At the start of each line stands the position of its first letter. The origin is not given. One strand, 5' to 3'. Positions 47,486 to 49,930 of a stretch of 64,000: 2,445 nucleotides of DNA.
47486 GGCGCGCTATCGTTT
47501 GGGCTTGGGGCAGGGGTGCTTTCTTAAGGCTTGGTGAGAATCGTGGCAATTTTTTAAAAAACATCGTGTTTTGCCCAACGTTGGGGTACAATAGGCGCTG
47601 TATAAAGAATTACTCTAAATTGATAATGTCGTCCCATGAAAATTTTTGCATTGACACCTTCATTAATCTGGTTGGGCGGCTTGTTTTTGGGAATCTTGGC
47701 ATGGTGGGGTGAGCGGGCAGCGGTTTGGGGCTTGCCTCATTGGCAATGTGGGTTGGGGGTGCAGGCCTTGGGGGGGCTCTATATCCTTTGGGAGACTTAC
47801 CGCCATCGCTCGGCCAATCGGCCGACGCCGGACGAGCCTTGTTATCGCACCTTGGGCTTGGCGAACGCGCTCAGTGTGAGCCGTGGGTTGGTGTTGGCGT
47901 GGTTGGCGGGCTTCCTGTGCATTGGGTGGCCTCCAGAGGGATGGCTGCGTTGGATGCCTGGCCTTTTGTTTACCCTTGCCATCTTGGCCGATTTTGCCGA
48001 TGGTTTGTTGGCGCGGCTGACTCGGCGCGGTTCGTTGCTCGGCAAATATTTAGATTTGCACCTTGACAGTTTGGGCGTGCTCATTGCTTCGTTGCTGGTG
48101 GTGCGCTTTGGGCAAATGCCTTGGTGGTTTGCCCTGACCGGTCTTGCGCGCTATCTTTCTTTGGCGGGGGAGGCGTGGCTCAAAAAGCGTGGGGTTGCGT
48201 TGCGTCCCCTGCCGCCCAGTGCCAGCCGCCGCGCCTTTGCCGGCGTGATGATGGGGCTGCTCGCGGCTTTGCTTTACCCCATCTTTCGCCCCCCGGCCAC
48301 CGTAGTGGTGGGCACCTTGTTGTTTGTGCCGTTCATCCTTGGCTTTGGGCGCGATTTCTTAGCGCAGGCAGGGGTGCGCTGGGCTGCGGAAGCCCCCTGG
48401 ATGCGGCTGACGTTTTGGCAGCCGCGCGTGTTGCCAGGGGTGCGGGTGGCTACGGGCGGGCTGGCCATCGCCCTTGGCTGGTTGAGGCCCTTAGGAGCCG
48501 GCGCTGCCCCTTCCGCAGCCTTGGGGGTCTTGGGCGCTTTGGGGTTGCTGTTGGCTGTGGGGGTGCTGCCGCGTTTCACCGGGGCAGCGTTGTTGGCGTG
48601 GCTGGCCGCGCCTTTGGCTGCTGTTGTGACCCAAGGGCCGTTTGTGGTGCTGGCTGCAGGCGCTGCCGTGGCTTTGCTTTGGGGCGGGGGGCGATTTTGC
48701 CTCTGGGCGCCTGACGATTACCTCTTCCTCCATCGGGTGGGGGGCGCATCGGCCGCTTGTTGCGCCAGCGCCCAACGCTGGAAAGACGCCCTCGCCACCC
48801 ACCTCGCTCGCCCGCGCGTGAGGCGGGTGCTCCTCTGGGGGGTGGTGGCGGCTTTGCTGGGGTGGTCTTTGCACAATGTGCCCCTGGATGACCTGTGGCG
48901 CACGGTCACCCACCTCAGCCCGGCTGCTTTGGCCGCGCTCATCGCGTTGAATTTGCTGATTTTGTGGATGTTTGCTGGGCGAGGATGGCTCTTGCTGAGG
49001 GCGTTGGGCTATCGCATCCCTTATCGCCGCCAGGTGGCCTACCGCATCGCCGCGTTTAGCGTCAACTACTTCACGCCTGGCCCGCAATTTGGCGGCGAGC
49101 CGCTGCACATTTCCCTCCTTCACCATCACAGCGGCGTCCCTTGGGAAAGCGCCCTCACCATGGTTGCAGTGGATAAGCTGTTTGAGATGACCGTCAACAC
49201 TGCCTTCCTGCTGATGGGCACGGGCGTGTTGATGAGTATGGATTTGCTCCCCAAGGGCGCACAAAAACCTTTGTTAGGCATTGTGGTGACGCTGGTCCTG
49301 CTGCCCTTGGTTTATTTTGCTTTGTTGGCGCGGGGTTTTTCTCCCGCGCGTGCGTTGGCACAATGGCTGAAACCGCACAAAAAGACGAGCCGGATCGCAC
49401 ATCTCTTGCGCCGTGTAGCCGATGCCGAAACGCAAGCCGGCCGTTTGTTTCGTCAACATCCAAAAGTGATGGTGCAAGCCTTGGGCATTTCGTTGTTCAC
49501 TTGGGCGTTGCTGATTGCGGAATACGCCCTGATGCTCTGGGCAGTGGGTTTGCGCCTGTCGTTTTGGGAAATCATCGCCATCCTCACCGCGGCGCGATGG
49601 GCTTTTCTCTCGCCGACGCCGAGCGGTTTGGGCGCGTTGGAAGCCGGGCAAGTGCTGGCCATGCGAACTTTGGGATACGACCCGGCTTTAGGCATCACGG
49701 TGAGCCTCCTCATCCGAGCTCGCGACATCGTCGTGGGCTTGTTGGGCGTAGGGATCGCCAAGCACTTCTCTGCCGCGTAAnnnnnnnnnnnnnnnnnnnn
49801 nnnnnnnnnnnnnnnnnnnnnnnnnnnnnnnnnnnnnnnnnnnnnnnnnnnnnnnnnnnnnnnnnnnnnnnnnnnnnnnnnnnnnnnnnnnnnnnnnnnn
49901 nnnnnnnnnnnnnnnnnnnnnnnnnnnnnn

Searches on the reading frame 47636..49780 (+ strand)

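Call 13: search_protein_families(library=pfam, proteins=[window:47636-49780:+], max_evalue=0.001)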
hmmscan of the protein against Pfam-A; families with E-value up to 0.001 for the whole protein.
window:47636-49780:+ (714 aa): 2 families
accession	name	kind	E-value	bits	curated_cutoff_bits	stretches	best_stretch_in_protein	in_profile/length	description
PF03706.18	LPG_synthase_TM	-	4.3e-38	131.9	33.4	1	402-703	6-301/302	Lysylphosphatidylglycerol synthase TM region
PF01066.26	CDP-OH_P_transf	-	7.3e-16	59.4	22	1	75-221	3-138/152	CDP-alcohol phosphatidyltransferase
